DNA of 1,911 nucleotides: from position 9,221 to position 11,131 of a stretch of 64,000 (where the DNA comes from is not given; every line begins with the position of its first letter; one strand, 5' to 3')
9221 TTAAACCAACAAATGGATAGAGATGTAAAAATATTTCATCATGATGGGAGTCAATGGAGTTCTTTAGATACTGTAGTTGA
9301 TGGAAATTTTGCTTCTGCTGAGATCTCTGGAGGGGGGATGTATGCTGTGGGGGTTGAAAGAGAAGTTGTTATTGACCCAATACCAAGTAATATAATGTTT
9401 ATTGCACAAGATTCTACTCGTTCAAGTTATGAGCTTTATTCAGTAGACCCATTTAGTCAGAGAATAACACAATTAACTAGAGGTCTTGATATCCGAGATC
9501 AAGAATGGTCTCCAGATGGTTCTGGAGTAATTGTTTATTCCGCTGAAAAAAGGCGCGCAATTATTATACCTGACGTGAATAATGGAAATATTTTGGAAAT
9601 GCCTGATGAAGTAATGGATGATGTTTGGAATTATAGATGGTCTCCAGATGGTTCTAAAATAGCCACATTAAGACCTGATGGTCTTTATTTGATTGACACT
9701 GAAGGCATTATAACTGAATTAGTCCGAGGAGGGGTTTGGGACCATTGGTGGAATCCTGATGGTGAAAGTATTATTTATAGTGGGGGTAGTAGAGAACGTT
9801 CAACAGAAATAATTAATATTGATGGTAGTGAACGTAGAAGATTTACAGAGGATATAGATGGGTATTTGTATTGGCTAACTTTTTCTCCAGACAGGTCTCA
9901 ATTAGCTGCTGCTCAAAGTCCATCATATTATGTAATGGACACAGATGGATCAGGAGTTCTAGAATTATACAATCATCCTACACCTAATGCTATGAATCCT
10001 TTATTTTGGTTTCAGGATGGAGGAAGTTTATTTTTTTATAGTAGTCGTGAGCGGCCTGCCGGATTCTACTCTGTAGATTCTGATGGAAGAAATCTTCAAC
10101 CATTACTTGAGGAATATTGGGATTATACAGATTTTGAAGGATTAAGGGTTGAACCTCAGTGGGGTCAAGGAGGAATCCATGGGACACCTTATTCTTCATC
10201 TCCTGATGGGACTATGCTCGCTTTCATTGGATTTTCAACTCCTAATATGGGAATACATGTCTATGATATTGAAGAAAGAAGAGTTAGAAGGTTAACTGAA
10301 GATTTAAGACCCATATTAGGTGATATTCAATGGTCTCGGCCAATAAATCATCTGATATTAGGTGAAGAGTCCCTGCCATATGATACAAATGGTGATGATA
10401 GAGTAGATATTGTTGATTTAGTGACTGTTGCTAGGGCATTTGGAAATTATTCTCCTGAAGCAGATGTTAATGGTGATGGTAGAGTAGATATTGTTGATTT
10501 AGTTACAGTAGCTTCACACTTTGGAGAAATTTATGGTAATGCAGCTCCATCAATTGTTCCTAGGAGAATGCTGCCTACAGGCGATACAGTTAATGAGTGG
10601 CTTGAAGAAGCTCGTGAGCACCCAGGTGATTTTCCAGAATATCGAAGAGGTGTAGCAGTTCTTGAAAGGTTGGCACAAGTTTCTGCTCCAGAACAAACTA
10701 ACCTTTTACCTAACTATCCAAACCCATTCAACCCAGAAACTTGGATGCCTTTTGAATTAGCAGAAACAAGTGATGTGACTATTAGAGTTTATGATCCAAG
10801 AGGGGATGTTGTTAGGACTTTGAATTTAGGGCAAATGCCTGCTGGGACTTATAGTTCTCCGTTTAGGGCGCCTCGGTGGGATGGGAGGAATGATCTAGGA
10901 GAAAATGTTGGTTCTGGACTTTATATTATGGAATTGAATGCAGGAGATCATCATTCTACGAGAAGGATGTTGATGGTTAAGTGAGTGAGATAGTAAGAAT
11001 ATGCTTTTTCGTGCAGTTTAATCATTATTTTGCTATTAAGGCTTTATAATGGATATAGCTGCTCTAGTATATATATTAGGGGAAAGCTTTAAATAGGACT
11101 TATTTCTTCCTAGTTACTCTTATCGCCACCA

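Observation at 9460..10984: Poribacteria-style dockerin + FlgD/T9SS-like tail on a 1184-aa secreted protein next to tRNA-His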

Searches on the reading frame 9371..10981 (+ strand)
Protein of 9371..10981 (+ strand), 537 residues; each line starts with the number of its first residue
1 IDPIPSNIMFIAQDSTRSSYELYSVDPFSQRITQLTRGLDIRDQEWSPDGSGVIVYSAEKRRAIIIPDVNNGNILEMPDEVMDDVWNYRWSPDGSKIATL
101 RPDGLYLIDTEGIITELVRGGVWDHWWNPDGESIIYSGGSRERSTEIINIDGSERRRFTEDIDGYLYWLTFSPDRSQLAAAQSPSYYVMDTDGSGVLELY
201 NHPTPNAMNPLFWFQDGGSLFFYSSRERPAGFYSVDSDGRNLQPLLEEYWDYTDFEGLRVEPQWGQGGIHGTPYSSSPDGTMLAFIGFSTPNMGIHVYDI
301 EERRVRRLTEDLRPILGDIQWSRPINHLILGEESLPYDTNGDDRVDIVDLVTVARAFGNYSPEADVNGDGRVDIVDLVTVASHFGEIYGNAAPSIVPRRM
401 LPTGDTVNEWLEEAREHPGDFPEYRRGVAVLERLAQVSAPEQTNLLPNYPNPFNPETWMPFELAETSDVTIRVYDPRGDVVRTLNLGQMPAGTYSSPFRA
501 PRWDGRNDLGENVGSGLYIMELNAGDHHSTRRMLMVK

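Call 40: find_homologous_proteins(query=window:9371-10981:+, max_evalue=0.001)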
Query window:9371-10981:+ (537 aa): 1873 proteins with E <= 0.001 among 8000 candidates; the best 120 are listed.
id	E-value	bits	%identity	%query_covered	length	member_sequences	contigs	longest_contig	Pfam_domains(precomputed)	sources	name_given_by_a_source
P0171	1.8e-66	243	34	97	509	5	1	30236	PF10647.16,PF25174.2,PF26549.1,PF00930.28,PF00404.25,PF23381.2,PF14583.13,PF26550.2,PF13860.13,PF07676.19,PF23414.2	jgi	-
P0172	6.4e-63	231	33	83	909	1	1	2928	PF23775.2,PF25174.2,PF00930.28,PF23381.2,PF12894.14,PF24817.2,PF07676.19,PF08450.19,PF26549.1,PF24797.2,PF00404.25,PF24807.2,PF26550.2,PF25460.2,PF13860.13,PF00400.39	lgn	-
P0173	3.1e-61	226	32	95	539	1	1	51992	PF25174.2,PF26549.1,PF23381.2,PF12894.14,PF26550.2,PF13860.13,PF07676.19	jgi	jgi:hypothetical protein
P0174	3.5e-60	222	34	86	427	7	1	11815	PF25174.2,PF26549.1,PF00930.28,PF00404.25,PF26550.2,PF13860.13,PF07676.19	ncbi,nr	ncbi:hypothetical protein HOK31_25510, partial [Candidatus Poribacteria bacterium]|nr:hypothetical p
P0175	5.1e-60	222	34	93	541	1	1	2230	PF23769.2,PF25048.2,PF23342.2,PF23411.2,PF23215.1,PF23393.3,PF23609.2,PF15492.13,PF20426.5,PF25460.2,PF11715.17,PF25178.1,PF23775.2,PF25173.2,PF23383.2,PF25171.2,PF12894.14,PF24780.2,PF23761.2,PF25172.2,PF24782.3,PF08662.18,PF25047.1,PF26550.2,PF13860.13,PF23756.2,PF23098.2,PF25168.2,PF24105.2,PF248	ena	-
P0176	5.6e-59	218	47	38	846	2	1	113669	PF23769.2,PF23586.3,PF17005.12,PF25048.2,PF23342.2,PF23411.2,PF23393.3,PF23609.2,PF24797.2,PF15492.13,PF20426.5,PF25460.2,PF25178.1,PF23775.2,PF25173.2,PF23383.2,PF25171.2,PF12894.14,PF24780.2,PF08450.19,PF25172.2,PF24782.3,PF08662.18,PF25047.1,PF26550.2,PF13860.13,PF23756.2,PF23098.2,PF25168.2,PF24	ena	-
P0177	4.1e-58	215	50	38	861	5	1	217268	PF23769.2,PF23586.3,PF17005.12,PF25048.2,PF23342.2,PF23411.2,PF23215.1,PF23393.3,PF24797.2,PF20426.5,PF25460.2,PF25178.1,PF23775.2,PF25173.2,PF23383.2,PF25171.2,PF12894.14,PF24780.2,PF16755.12,PF23761.2,PF10282.16,PF25172.2,PF24782.3,PF08662.18,PF25047.1,PF26550.2,PF13860.13,PF23756.2,PF23098.2,PF25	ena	-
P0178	4.4e-58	215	42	49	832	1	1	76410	PF23769.2,PF23586.3,PF17005.12,PF25048.2,PF23342.2,PF23411.2,PF23215.1,PF23770.2,PF23393.3,PF23609.2,PF24797.2,PF20426.5,PF25460.2,PF11715.17,PF25178.1,PF23775.2,PF25173.2,PF23383.2,PF25171.2,PF12894.14,PF04762.19,PF24780.2,PF16755.12,PF23761.2,PF25172.2,PF24782.3,PF25047.1,PF26550.2,PF13860.13,PF23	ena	-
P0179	4.4e-58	215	31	92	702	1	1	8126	PF25168.2,PF23769.2,PF23586.3,PF24105.2,PF24805.2,PF24017.3,PF23342.2,PF00963.25,PF24817.2,PF23393.3,PF23389.2,PF00404.25,PF20426.5,PF25460.2,PF00400.39,PF23414.2,PF25178.1,PF23775.2,PF25174.2,PF24814.2,PF23381.2,PF21029.4,PF25173.2,PF23383.2,PF25171.2,PF12894.14,PF25175.2,PF24796.2,PF07676.19,PF247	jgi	-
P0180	4.9e-58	215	32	84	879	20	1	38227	PF23769.2,PF23586.3,PF13360.14,PF23342.2,PF23411.2,PF23393.3,PF23609.2,PF24797.2,PF15492.13,PF20426.5,PF25460.2,PF23749.2,PF25178.1,PF23775.2,PF25173.2,PF23383.2,PF25171.2,PF12894.14,PF04762.19,PF21031.3,PF24780.2,PF16755.12,PF25172.2,PF24782.3,PF25047.1,PF26550.2,PF13860.13,PF23756.2,PF23098.2,PF25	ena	-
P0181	5.4e-58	215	31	93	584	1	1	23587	PF23769.2,PF23586.3,PF17005.12,PF25048.2,PF23342.2,PF23411.2,PF23215.1,PF23770.2,PF23393.3,PF23609.2,PF24797.2,PF15492.13,PF20426.5,PF25460.2,PF11715.17,PF25178.1,PF23775.2,PF25173.2,PF23383.2,PF25171.2,PF12894.14,PF24780.2,PF23761.2,PF25172.2,PF24782.3,PF08662.18,PF25047.1,PF26550.2,PF13860.13,PF23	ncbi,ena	-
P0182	7.1e-58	215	34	84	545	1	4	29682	PF10647.16,PF25174.2,PF00930.28,PF23381.2,PF14583.13,PF07676.19,PF26549.1,PF24797.2,PF00404.25,PF18962.8,PF26550.2,PF13860.13,PF23414.2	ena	-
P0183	1.0e-57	214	29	96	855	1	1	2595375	PF23769.2,PF13360.14,PF25048.2,PF23342.2,PF23215.1,PF02239.23,PF10584.15,PF23393.3,PF23609.2,PF24797.2,PF15492.13,PF20426.5,PF25460.2,PF25178.1,PF23775.2,PF25173.2,PF23383.2,PF25171.2,PF12894.14,PF04762.19,PF24780.2,PF25172.2,PF24782.3,PF08662.18,PF25047.1,PF26550.2,PF13860.13,PF23756.2,PF23098.2,PF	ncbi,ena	-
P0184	1.3e-57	214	35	69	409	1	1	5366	PF25168.2,PF24105.2,PF24805.2,PF24017.3,PF23342.2,PF23411.2,PF24817.2,PF23393.3,PF23389.2,PF23609.2,PF00404.25,PF20426.5,PF25460.2,PF00400.39,PF23414.2,PF25178.1,PF23410.5,PF25174.2,PF24814.2,PF23381.2,PF25173.2,PF23383.2,PF25171.2,PF12894.14,PF25175.2,PF24796.2,PF07676.19,PF24780.2,PF23409.2,PF2517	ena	-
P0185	1.4e-57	214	33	96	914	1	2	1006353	PF23769.2,PF23586.3,PF17005.12,PF25048.2,PF23342.2,PF23411.2,PF23215.1,PF02239.23,PF23393.3,PF23609.2,PF15492.13,PF20426.5,PF25460.2,PF23749.2,PF25178.1,PF23775.2,PF25173.2,PF23383.2,PF25171.2,PF12894.14,PF21031.3,PF24780.2,PF25172.2,PF24782.3,PF08662.18,PF25047.1,PF26550.2,PF13860.13,PF23098.2,PF25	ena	-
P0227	2.2e-54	203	34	84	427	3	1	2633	PF10647.16,PF25174.2,PF26549.1,PF00930.28,PF00404.25,PF14583.13,PF18962.8,PF26550.2,PF13860.13,PF07676.19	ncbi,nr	ncbi:T9SS type A sorting domain-containing protein, partial [Candidatus Poribacteria bacterium]|nr:T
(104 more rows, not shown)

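Call 44: find_encoding_contigs(protein=P0171, flank=10000, max_places=4)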
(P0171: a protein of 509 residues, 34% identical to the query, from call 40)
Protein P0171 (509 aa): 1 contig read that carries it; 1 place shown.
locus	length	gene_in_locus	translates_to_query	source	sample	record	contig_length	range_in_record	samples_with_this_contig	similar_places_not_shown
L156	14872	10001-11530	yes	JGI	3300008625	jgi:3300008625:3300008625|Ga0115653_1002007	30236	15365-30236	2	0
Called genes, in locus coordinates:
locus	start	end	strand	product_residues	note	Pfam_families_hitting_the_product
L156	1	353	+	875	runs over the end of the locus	PF11369:DUF3160, PF13860:FlgD_ig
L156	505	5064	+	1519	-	PF01839:FG-GAP (weak), PF13517:FG-GAP_3, PF01839:FG-GAP (weak), PF13517:FG-GAP_3, PF13570:Beta-prop_ACSF4 (weak), PF13517:FG-GAP_3, PF13860:FlgD_ig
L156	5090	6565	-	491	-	PF00884:Sulfatase, PF01663:Phosphodiest, PF16347:SGSH_C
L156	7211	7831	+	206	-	-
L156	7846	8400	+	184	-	-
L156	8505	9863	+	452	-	PF11614:FixG_C (faint)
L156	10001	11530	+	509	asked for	PF07676:PD40, PF26549:Tricorn_N, PF26550:Tricorn_2nd, PF26549:Tricorn_N, PF07676:PD40, PF26550:Tricorn_2nd, PF26549:Tricorn_N, PF26549:Tricorn_N, +11 more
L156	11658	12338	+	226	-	-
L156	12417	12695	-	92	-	-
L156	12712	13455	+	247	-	-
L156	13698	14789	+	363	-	-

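Call 45: find_encoding_contigs(protein=P0182, flank=10000, max_places=4)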
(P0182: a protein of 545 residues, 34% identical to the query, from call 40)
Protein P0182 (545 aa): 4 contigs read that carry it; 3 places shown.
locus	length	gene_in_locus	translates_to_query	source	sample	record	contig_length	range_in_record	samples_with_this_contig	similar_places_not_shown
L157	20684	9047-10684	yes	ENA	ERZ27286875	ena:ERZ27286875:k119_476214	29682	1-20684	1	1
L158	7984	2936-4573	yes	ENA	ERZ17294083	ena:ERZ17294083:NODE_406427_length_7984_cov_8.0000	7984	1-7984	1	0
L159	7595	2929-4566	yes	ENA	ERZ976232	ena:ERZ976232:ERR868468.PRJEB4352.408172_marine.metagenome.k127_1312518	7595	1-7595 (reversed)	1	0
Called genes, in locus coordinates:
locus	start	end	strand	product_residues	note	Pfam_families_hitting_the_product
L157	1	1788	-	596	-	?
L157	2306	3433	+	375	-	PF13524:Glyco_trans_1_2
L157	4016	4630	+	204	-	-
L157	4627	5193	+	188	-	-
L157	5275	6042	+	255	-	-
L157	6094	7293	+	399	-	-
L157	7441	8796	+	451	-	PF11614:FixG_C (faint)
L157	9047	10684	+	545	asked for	PF26549:Tricorn_N, PF26550:Tricorn_2nd, PF07676:PD40, PF26549:Tricorn_N, PF26550:Tricorn_2nd, PF26549:Tricorn_N, PF07676:PD40, PF13860:FlgD_ig, +11 more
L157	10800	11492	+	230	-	-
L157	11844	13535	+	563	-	PF26550:Tricorn_2nd, PF26549:Tricorn_N (weak), PF23381:Beta-prop_IFT122_1st (weak), PF26549:Tricorn_N, PF26550:Tricorn_2nd, PF26549:Tricorn_N, PF07676:PD40, PF13860:FlgD_ig, +7 more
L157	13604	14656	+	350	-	-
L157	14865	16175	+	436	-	PF04828:GFA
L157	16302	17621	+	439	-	PF00144:Beta-lactamase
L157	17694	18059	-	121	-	PF00903:Glyoxalase, PF18029:Glyoxalase_6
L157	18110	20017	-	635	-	PF02310:B12-binding, PF04055:Radical_SAM, PF13282:DUF4070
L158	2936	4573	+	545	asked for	PF26549:Tricorn_N, PF26550:Tricorn_2nd, PF07676:PD40, PF26549:Tricorn_N, PF26550:Tricorn_2nd, PF26549:Tricorn_N, PF07676:PD40, PF13860:FlgD_ig, +11 more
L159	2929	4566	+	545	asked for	PF26549:Tricorn_N, PF26550:Tricorn_2nd, PF07676:PD40, PF26549:Tricorn_N, PF26550:Tricorn_2nd, PF26549:Tricorn_N, PF07676:PD40, PF13860:FlgD_ig, +11 more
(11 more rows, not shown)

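Call 52: find_encoding_contigs(protein=P0173, flank=10000, max_places=4)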
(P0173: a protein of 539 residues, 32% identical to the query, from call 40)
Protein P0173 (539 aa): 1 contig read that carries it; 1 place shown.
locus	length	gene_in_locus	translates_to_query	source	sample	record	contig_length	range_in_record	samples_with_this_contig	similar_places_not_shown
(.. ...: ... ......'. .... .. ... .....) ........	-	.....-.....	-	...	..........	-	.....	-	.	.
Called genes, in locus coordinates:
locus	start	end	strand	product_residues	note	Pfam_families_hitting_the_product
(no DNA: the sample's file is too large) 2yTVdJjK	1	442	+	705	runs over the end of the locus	PF07715:Plug, PF00593:TonB_dep_Rec_b-barrel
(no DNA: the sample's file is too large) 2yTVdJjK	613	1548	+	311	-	PF13527:Acetyltransf_9 (faint), PF00583:Acetyltransf_1, PF24553:Rv0428c_C (faint), PF13673:Acetyltransf_10, PF13508:Acetyltransf_7, PF00583:Acetyltransf_1, PF13673:Acetyltransf_10 (weak), PF13508:Acetyltransf_7, +1 more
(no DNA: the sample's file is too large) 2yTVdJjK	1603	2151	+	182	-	PF21820:DUF6886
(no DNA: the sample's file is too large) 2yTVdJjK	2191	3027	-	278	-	PF00135:COesterase (weak), PF20434:BD-FAE, PF07859:Abhydrolase_3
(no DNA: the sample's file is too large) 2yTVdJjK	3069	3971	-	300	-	PF05721:PhyH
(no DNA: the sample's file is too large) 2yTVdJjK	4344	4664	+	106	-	PF07978:NIPSNAP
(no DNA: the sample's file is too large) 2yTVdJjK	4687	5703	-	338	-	PF01636:APH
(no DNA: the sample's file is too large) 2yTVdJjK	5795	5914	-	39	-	-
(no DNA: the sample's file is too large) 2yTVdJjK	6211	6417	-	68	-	-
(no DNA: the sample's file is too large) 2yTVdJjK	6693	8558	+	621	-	PF15902:Sortilin-Vps10 (faint), PF25852:DUF6242_C (faint), PF02012:BNR (faint)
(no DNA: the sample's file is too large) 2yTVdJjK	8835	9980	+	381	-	PF26550:Tricorn_2nd (faint), PF07676:PD40 (faint), PF26549:Tricorn_N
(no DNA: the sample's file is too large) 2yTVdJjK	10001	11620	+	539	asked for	PF12894:ANAPC4_WD40 (faint), PF23381:Beta-prop_IFT122_1st (faint), PF25174:Beta-prop_THOC3 (faint), PF26550:Tricorn_2nd (faint), PF07676:PD40 (faint), PF26549:Tricorn_N (weak), PF13860:FlgD_ig (weak)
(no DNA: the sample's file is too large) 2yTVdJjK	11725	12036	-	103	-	PF14520:HHH_5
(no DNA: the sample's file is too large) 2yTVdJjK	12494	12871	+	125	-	-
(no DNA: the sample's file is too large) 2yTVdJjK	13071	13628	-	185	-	PF01872:RibD_C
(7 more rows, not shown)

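Call 80: search_protein_families(library=pfam, proteins=[P0171, P0173], max_evalue=0.0001)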
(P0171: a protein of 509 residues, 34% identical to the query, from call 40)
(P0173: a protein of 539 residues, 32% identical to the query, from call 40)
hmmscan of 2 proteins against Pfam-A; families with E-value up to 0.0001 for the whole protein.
P0171 (509 aa): 10 families
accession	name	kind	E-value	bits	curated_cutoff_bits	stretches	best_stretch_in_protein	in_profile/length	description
PF07676.18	PD40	-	3.3e-50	167.5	20.9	5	90-124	3-38/38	WD40-like Beta Propeller Repeat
PF00930.27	DPPIV_N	-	7.1e-17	61.6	22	0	163-226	22-81/354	Dipeptidyl peptidase IV (DPP IV) N-terminal region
PF14583.12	Pectate_lyase22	-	1.4e-12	47.5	30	0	164-223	216-277/386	Oligogalacturonate lyase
PF25174.1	Beta-prop_THOC3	-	6e-11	42.3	305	0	16-112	96-188/272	THOC3 beta-propeller domain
PF13860.13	FlgD_ig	-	1.6e-09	38.1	27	1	434-495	17-74/79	FlgD Ig-like domain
PF00404.24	Dockerin_1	-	3.1e-07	30.9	22.9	1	310-356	3-54/57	Dockerin type I domain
PF10647.15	Gmad1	-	3.8e-07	30.6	20.5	0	17-127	31-140/251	Lipoprotein LpqB beta-propeller domain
PF23414.1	Beta-prop_EML_2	-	9.5e-06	25.6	90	0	166-361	22-215/266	Echinoderm microtubule-associated protein second beta-propeller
PF24797.1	Beta-prop_WDR35_TULP_N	-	2.9e-05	23.8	80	0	187-255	119-183/332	WDR35/TULP4 N-terminal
PF25460.1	Beta-prop_Aladin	-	3.3e-05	23.6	171.1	0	16-117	118-216/340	Aladin seven-bladed propeller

P0173 (539 aa): 6 families
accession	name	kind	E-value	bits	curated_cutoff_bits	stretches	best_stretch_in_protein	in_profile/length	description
PF07676.18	PD40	-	3e-10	40.2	20.9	0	20-35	13-28/38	WD40-like Beta Propeller Repeat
PF25174.1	Beta-prop_THOC3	-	1.3e-08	34.6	305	0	139-213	94-160/272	THOC3 beta-propeller domain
PF13860.13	FlgD_ig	-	7.2e-07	29.5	27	1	465-524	18-73/79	FlgD Ig-like domain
PF12894.13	ANAPC4_WD40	-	4.9e-06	27.1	22.9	0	139-185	44-89/91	Anaphase-promoting complex subunit 4 WD40 domain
PF00400.38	WD40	-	4.5e-05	24.3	27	0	175-194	7-29/39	WD domain, G-beta repeat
PF24817.1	WD40_WDHD1_1st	-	4.5e-05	23.2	109.9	1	137-194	226-283/291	WDHD1 first WD40 domain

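Call 81: search_protein_families(library=ncbifam, proteins=[P0171], max_evalue=0.001)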
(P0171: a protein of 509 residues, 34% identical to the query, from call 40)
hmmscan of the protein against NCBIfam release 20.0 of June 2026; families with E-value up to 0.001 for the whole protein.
P0171 (509 aa): 14 families
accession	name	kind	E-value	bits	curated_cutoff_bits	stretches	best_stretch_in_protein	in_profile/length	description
TIGR02800.1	propeller_TolB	equivalog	1.5e-86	290.9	343.15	4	165-305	172-312/418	Tol-Pal system beta propeller repeat protein TolB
NF002183.0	PRK01029.1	equivalog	1.8e-40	139.3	405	3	13-148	285-423/429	Tol-Pal system protein TolB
NF033523.0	lasso_peptidase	equivalog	1.2e-34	120.1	400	4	13-75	92-154/638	Atxe2 family lasso peptide isopeptidase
NF053518.1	DipepPtdsDpp5Prph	equivalog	6.1e-29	101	900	3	207-291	41-125/655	dipeptidyl-peptidase Dpp5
NF003124.0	PRK04043.1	equivalog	1.8e-13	50.1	428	1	161-223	254-316/419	Tol-Pal system protein TolB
NF052323.1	T9SSA_dep_M6i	equivalog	2.6e-07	29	600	1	420-498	960-1028/1043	T9SS-dependent M6-like inactivated metalloprotease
NF033707.1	T9SS_sortase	equivalog_domain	3.6e-06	24.9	420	1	418-493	999-1074/1095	type IX secretion system sortase PorU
TIGR04183.1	Por_Secre_tail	domain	3.8e-06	26.8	23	0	421-492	2-56/72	T9SS type A sorting domain-containing protein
NF045725.1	TmcD_fam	equivalog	1.4e-05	24.2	440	0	278-310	311-343/412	electron transfer complex subunit TmcD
NF005176.1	PRK06655.1-1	equivalog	1.7e-05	24.8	230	1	439-497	97-150/197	flagellar hook assembly protein FlgD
NF052228.1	T9SS_PorZ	equivalog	0.0002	19.9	260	1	418-492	673-738/757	type IX secretion system anionic LPS delivery protein PorZ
NF053607.1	CHU_0125_OmpA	equivalog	0.00021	19.9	620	0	222-251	268-297/639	CHU_0125 family OmpA-like outer membrane integrity protein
NF052339.1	hydrazine_alpha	equivalog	0.0003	18.8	800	0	232-284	107-161/804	hydrazine synthase subunit alpha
NF009276.0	PRK12633.1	equivalog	0.00044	20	383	0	432-497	121-182/234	flagellar basal body rod modification protein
